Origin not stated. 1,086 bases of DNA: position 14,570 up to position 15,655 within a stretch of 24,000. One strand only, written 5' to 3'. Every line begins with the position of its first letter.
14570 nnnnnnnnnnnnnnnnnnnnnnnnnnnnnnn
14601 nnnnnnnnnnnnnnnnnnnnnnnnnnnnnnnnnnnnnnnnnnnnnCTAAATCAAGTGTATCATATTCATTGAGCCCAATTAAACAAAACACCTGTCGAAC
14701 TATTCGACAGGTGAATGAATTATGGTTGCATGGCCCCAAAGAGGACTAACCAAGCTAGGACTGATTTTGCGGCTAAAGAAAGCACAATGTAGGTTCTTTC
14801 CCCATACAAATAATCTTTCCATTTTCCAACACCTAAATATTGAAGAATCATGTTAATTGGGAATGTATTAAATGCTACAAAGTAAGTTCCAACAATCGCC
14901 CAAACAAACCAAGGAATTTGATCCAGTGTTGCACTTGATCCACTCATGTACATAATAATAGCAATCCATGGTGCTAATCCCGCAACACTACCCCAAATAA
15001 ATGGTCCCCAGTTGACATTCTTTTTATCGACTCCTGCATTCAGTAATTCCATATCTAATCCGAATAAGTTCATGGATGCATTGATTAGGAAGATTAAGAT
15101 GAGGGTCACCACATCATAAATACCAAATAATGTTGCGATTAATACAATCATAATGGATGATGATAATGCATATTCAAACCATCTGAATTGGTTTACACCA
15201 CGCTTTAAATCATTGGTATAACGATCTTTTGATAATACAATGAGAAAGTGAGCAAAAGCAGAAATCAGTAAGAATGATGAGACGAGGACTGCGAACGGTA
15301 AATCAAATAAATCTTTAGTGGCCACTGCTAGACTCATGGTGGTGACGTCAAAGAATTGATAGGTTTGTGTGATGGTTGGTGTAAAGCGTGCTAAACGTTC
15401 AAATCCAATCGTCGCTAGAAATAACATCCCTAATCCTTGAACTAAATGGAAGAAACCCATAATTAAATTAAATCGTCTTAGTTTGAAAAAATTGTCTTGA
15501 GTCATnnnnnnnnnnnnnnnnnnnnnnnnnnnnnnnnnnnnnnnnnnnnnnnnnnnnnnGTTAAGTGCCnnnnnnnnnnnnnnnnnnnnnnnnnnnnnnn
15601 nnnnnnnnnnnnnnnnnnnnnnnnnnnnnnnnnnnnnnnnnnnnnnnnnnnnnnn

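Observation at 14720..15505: Heliorhodopsin gene as a self-contained transcription unit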

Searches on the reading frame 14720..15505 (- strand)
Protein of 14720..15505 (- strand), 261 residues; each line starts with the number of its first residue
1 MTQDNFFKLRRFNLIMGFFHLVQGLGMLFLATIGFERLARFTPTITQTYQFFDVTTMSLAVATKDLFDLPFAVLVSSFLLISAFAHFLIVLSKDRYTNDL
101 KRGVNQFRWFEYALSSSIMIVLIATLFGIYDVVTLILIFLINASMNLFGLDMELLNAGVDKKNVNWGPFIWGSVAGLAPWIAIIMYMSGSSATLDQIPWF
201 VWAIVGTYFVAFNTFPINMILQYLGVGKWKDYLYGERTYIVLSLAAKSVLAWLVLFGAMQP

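Call 3: search_protein_families(library=pfam, proteins=[window:14720-15505:-], max_evalue=10)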
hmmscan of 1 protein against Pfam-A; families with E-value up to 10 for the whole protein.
window:14720-15505:- (261 aa): 1 family
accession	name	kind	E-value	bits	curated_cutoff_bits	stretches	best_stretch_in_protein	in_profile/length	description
PF18761.7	Heliorhodopsin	-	2.8e-91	305.6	26.7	1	9-259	1-242/242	Heliorhodopsin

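Call 5: search_solved_structures(query=window:14720-15505:-, max_evalue=1, show_alignments=3)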
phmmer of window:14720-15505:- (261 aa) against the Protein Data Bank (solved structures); distinct sequences matched with E-value up to 1: 8.
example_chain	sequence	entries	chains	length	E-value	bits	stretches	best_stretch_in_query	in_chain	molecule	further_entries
6is6_A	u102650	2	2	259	4.1e-53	183.9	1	4-261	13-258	heliorhodopsin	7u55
7clj_A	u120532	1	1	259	1.2e-52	182.5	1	4-261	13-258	heliorhodopsin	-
9vfc_A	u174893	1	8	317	1.3e-51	179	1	56-261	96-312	heliorhodopsin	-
9ljj_A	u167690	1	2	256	2.8e-47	164.8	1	8-261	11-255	Heliorhodopsin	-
6su3_X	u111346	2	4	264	3.2e-47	164.6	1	8-261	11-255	48C12 heliorhodopsin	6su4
6uh3_A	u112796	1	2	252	7.3e-47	163.5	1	8-258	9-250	Heliorhodopsin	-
6r3e_A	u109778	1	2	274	0.57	13.1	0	160-207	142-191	DNA (cytosine-5)-methyltransferase 3B,DNA (cytosine-5)-methyltransferase 3B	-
3llr_A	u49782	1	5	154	0.97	12.3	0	162-245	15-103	DNA (cytosine-5)-methyltransferase 3A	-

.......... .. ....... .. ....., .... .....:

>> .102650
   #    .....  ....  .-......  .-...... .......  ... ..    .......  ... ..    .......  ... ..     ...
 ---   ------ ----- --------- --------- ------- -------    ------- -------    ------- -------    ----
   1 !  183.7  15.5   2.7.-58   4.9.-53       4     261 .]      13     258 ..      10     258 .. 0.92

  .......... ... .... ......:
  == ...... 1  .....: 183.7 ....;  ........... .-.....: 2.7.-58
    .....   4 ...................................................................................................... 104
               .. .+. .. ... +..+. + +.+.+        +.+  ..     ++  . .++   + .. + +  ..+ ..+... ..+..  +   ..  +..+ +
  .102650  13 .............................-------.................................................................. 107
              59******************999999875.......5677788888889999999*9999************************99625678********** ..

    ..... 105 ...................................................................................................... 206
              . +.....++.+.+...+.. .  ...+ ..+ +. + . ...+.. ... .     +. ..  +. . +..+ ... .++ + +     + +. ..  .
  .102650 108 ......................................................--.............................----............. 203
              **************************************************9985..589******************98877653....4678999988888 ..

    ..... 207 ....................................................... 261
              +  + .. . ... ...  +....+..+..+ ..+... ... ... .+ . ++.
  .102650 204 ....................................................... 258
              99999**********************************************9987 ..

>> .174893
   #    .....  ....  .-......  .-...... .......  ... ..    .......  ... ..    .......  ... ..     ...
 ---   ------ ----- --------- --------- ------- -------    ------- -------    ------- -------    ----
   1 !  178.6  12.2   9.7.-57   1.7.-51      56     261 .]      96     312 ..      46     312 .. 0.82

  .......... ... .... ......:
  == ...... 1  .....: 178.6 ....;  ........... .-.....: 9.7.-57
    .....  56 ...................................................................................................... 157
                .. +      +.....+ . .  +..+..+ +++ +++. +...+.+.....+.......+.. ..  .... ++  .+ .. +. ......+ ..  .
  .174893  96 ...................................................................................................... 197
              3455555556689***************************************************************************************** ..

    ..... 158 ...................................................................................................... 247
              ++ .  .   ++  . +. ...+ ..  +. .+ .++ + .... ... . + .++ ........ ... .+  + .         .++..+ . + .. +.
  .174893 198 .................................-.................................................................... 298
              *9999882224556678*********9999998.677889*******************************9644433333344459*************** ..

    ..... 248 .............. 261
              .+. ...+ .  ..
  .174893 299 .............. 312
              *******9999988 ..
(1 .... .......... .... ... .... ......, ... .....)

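Call 10: search_protein_families(library=ncbifam, proteins=[window:14720-15505:-], max_evalue=0.00001)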
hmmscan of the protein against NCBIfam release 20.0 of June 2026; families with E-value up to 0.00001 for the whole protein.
window:14720-15505:- (261 aa): 1 family
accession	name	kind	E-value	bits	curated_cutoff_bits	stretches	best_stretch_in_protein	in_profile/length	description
NF038020.1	HeR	equivalog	1.9e-85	286.3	100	1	9-259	1-244/244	heliorhodopsin HeR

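Call 11: find_homologous_proteins(query=window:14720-15505:-, max_evalue=1e-20)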
Query window:14720-15505:- (261 aa): 4331 proteins with E <= 1e-20 among 5598 candidates; the best 120 are listed.
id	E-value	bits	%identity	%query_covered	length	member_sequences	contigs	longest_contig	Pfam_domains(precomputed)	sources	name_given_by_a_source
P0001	5.6e-158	542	95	100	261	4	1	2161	PF18761.8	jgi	-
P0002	2.5e-156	537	93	100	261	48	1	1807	PF18761.8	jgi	-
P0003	2.2e-140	485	83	100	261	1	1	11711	PF18761.8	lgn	-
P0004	2.2e-138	478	82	100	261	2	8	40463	PF18761.8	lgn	-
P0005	2.3e-125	436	76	99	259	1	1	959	PF18761.8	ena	-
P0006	6.4e-124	431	76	99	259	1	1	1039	PF18761.8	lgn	-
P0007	8.9e-124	430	77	97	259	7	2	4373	PF18761.8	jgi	jgi:hypothetical protein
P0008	9.2e-124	430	76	99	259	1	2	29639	PF18761.8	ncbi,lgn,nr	ncbi:MAG: heliorhodopsin HeR [Erysipelotrichaceae bacterium]|nr:heliorhodopsin HeR [Erysipelotrichac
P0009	1.2e-123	430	75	99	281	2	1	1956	PF18761.8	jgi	jgi:hypothetical protein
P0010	1.5e-123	430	75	99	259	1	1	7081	PF18761.8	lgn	-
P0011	1.6e-123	430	75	98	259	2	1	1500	PF18761.8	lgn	-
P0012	1.9e-123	429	75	99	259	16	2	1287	PF18761.8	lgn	-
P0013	2.0e-123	429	77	98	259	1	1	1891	PF18761.8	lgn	-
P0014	2.2e-123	429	76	99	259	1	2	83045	PF18761.8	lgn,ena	-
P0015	3.8e-123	428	75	99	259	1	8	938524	PF18761.8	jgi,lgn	jgi:hypothetical protein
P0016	3.9e-123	428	75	99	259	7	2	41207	PF18761.8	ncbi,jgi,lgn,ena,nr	ncbi:MAG: hypothetical protein CVU96_03805 [Firmicutes bacterium HGW-Firmicutes-20]|jgi:hypothetical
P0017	5.8e-123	428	76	99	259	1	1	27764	PF18761.8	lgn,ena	-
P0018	6.4e-123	428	76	99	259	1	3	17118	PF18761.8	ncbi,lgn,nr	ncbi:MAG: heliorhodopsin HeR [Erysipelotrichaceae bacterium]|nr:heliorhodopsin HeR [Erysipelotrichac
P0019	1.0e-122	427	75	99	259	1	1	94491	PF18761.8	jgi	jgi:hypothetical protein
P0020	1.2e-122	427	75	99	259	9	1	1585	PF18761.8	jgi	-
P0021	4.0e-122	425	74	99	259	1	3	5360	PF18761.8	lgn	-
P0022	5.9e-122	424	73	99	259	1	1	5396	PF18761.8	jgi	jgi:hypothetical protein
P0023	6.3e-122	424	73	99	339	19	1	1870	PF18761.8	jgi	jgi:hypothetical protein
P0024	8.8e-122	424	75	99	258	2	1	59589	PF18761.8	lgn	-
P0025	1.5e-121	423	75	98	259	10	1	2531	PF18761.8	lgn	-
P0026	3.0e-121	422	74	97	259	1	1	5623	PF18761.8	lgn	-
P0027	6.1e-121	421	72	99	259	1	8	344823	PF18761.8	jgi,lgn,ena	-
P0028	6.2e-121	421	75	99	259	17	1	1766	PF18761.8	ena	-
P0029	7.6e-121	421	75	99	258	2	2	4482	PF18761.8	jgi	jgi:hypothetical protein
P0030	1.0e-120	420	72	99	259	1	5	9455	PF18761.8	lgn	-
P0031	1.3e-120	420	72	99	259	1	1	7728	PF18761.8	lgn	-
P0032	2.1e-120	419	74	98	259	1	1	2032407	PF18761.8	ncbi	-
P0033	2.4e-120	419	72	99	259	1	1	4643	PF18761.8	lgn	-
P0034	2.8e-120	419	74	98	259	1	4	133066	PF18761.8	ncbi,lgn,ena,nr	ncbi:MAG: integral membrane protein [Erysipelotrichaceae bacterium]|nr:MAG: integral membrane [Erysi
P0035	3.5e-120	419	74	98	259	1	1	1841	PF18761.8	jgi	-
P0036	6.1e-120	418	74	98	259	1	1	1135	PF18761.8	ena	-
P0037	6.3e-120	418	74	98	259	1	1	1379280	PF18761.8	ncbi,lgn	-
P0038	7.3e-120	418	73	97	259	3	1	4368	PF18761.8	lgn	-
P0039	7.8e-120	417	73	99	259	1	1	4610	PF18761.8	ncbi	-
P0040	8.8e-120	417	72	99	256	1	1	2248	PF18761.8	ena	-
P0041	8.9e-120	417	75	98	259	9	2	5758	PF18761.8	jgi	-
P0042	1.0e-119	417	75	98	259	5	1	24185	PF18761.8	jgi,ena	-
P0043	1.7e-119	416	74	98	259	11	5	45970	PF18761.8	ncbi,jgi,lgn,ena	jgi:hypothetical protein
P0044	1.8e-119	416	72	99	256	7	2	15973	PF18761.8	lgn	-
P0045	2.5e-119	416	72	99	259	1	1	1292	PF18761.8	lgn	-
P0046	3.2e-119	415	74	98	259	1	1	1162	PF18761.8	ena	-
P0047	4.5e-119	415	74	99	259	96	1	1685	PF18761.8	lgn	-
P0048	7.6e-119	414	71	99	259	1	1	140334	PF18761.8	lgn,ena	-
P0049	8.0e-119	414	72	98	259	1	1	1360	PF18761.8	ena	-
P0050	8.0e-119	414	73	99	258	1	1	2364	PF18761.8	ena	-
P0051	8.9e-119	414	72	99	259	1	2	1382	PF18761.8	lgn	-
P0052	9.5e-119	414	73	97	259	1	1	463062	PF18761.8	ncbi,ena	-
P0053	1.2e-118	414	74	99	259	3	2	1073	PF18761.8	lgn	-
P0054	1.5e-118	413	74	97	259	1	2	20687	PF18761.8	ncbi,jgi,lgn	jgi:hypothetical protein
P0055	2.1e-118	413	74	97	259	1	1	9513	PF18761.8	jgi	jgi:hypothetical protein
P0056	2.4e-118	413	71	99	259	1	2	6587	PF18761.8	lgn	-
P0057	3.2e-118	412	71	99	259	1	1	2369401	PF18761.8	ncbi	-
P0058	3.4e-118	412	73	97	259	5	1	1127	PF18761.8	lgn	-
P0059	4.1e-118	412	70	99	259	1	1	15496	PF18761.8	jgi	jgi:hypothetical protein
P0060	5.1e-118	411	74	98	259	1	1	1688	PF18761.8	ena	-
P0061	5.3e-118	411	73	99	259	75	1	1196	PF18761.8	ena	-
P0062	5.6e-118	411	71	99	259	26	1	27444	PF18761.8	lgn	-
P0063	5.7e-118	411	71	99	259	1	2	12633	PF18761.8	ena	-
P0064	5.7e-118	411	74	98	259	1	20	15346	PF18761.8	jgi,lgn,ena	jgi:hypothetical protein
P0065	5.8e-118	411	72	98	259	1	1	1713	PF18761.8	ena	-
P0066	1.2e-117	410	73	97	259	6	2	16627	PF18761.8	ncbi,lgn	-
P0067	1.4e-117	410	72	99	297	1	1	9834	PF18761.8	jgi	jgi:hypothetical protein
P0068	1.7e-117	410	71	99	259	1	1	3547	PF18761.8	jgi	jgi:hypothetical protein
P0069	1.8e-117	410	73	99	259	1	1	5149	PF18761.8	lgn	-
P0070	1.9e-117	410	73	99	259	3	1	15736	PF18761.8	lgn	-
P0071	2.2e-117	409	71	99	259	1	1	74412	PF18761.8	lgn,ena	-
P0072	2.2e-117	409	71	99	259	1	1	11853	PF18761.8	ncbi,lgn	-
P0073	2.3e-117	409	72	99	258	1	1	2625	PF18761.8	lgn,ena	-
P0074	2.4e-117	409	71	97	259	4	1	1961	PF18761.8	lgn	-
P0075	2.5e-117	409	73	98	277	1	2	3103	PF18761.8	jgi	jgi:hypothetical protein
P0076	2.6e-117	409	69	99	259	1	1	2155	PF18761.8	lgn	-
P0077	3.0e-117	409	71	100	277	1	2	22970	PF18761.8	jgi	jgi:hypothetical protein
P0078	3.2e-117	409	71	99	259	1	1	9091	PF18761.8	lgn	-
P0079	6.8e-117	408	70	97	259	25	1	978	PF18761.8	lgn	-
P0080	8.1e-117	408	71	99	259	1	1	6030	PF18761.8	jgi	jgi:hypothetical protein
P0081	8.6e-117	407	70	99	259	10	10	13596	PF18761.8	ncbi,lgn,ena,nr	ncbi:MAG: heliorhodopsin HeR [Eubacteriales bacterium]|nr:heliorhodopsin HeR [Eubacteriales bacteriu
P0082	8.7e-117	407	72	98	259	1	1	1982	PF18761.8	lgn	-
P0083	1.4e-116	407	72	99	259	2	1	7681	PF18761.8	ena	-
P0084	1.4e-116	407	71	99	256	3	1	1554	PF18761.8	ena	-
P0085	1.5e-116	407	70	100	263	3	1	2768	PF18761.8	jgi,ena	-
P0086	1.6e-116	407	74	97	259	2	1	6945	PF18761.8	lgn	-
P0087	1.7e-116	407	71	99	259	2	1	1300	PF18761.8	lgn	-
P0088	2.4e-116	406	72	97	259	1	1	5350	PF18761.8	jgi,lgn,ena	-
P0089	2.6e-116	406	70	99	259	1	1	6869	PF18761.8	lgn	-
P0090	2.8e-116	406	73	97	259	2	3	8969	PF18761.8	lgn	-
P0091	3.4e-116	405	72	97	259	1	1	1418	PF18761.8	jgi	-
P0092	3.8e-116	405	73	97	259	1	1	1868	PF18761.8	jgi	jgi:hypothetical protein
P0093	4.5e-116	405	70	99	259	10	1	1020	PF18761.8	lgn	-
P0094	5.3e-116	405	71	99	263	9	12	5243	PF18761.8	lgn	-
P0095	5.3e-116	405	72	97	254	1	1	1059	PF18761.8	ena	-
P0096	9.3e-116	404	73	98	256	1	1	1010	PF18761.8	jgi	jgi:hypothetical protein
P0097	1.1e-115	404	71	98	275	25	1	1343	PF18761.8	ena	-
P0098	1.4e-115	404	73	97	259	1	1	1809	PF18761.8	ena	-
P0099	1.4e-115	403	71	99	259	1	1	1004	PF18761.8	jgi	jgi:hypothetical protein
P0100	1.5e-115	403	70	100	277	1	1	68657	PF18761.8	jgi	jgi:hypothetical protein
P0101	1.9e-115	403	69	100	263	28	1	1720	PF18761.8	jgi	jgi:hypothetical protein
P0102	2.4e-115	403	70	99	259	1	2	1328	PF18761.8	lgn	-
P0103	2.4e-115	403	71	97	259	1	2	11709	PF18761.8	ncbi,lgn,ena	-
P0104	2.6e-115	403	72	97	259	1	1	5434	PF18761.8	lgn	-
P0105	2.7e-115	403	74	97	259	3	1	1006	PF18761.8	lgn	-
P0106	3.4e-115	402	69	99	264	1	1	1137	PF18761.8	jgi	jgi:ABC-type multidrug transport system fused ATPase/permease subunit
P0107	3.5e-115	402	69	99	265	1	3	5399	PF18761.8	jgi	jgi:ABC-type multidrug transport system fused ATPase/permease subunit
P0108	3.5e-115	402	69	99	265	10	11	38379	PF18761.8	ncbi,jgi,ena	jgi:ABC-type multidrug transport system fused ATPase/permease subunit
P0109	3.6e-115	402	71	99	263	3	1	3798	PF18761.8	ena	-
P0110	3.9e-115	402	72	99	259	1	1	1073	PF18761.8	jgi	jgi:hypothetical protein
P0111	3.9e-115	402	69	100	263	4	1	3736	PF18761.8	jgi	-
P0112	4.4e-115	402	69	100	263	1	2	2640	PF18761.8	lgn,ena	-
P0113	5.3e-115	402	69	100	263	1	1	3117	PF18761.8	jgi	-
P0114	5.6e-115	402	70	99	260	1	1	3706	PF18761.8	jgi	jgi:hypothetical protein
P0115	6.0e-115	401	73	97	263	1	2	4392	PF18761.8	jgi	jgi:hypothetical protein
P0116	6.6e-115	401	70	98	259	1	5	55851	PF18761.8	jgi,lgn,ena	-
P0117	6.8e-115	401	71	97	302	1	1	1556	PF18761.8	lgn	-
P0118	6.9e-115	401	69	99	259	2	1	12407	PF18761.8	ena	-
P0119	7.2e-115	401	71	97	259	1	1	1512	PF18761.8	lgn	-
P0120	7.9e-115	401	69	99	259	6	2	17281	PF18761.8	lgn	-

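Call 12: find_related_loci(query=window:14720-15505:-, collection=genome_contigs, flank=10000)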
Query window:14720-15505:- (261 aa) in genome_contigs; peptide patterns used: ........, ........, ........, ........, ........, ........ (x = any residue, [..] = any of these).
594 stretches matched a pattern; 564 encode a relative of the query (tblastn E <= 1e-3); the best 80 are kept; 80 distinct loci.
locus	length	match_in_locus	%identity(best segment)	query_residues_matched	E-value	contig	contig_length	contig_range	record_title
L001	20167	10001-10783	97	1-261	5e-168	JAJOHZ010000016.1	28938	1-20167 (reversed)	MAG: Erysipelotrichaceae bacterium isolate S1C1392 S1CNODE_168_length_28938_cov_3.140571, whole genome shotgun sequence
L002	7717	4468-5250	97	1-261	4e-167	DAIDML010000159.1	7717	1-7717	MAG TPA_asm: Erysipelotrichaceae bacterium isolate clean450 k141_54707, whole genome shotgun sequence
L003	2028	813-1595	96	1-261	2e-179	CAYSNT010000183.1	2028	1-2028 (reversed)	MAG TPA_asm: uncultured Erysipelothrix sp. isolate binchicken_co168_65 genome assembly, contig: NODE_78235_length_2028_c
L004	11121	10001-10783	93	1-261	1e-162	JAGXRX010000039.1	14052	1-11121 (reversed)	MAG: Erysipelothrix sp. isolate CROMO_A_142 c_000000707188, whole genome shotgun sequence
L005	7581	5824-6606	93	1-261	4e-162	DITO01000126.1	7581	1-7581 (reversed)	MAG TPA_asm: Erysipelotrichaceae bacterium UBA6182 UBA6182_contig_115098, whole genome shotgun sequence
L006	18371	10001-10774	76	3-261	4e-131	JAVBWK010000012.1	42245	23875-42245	MAG: Erysipelotrichaceae bacterium isolate ZNE14_Bin74 all_Scaff005479, whole genome shotgun sequence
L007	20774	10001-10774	76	3-261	3e-130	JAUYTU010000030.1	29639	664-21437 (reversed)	MAG: Erysipelotrichaceae bacterium isolate C8_maxbin.054 C8_k141_107732, whole genome shotgun sequence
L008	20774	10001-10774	73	3-261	1e-129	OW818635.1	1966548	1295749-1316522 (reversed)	metagenome genome assembly, chromosome: 1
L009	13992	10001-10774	75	3-261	1e-129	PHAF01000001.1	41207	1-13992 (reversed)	MAG: Firmicutes bacterium HGW-Firmicutes-10 bjp_ig2102_scaffold_680, whole genome shotgun sequence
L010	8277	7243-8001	78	8-261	2e-130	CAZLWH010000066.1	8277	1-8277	MAG TPA_asm: uncultured Erysipelotrichaceae bacterium isolate SRP272421_co2_819 genome assembly, contig: NODE_33342_leng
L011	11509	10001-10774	74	3-261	1e-128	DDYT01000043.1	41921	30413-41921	MAG TPA_asm: Erysipelotrichaceae bacterium UBA2227 UBA2227_contig_40730, whole genome shotgun sequence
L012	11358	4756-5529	74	3-261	2e-128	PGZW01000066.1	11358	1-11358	MAG: Firmicutes bacterium HGW-Firmicutes-19 08E140C01_scaffold_3703, whole genome shotgun sequence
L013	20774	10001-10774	74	3-261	1e-128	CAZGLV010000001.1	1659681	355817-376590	MAG TPA_asm: uncultured Erysipelotrichaceae bacterium isolate binchicken_co158_39 genome assembly, contig: NODE_1_length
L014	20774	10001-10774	75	3-261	3e-128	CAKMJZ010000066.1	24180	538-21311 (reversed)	uncultured Erysipelotrichaceae bacterium isolate OKU21 genome assembly, contig: MEGAHIT_co_assembly_000000003878, whole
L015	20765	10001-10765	74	6-261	6e-127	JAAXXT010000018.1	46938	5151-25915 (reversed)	MAG: Erysipelotrichaceae bacterium isolate W9_Combined_metabat2_129 W9_Combined_metabat2_129_NODE_431, whole genome shot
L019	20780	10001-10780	73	1-261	2e-125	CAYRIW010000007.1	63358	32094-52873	MAG TPA_asm: uncultured Erysipelotrichaceae bacterium isolate SRP192927_co1_584 genome assembly, contig: NODE_544_length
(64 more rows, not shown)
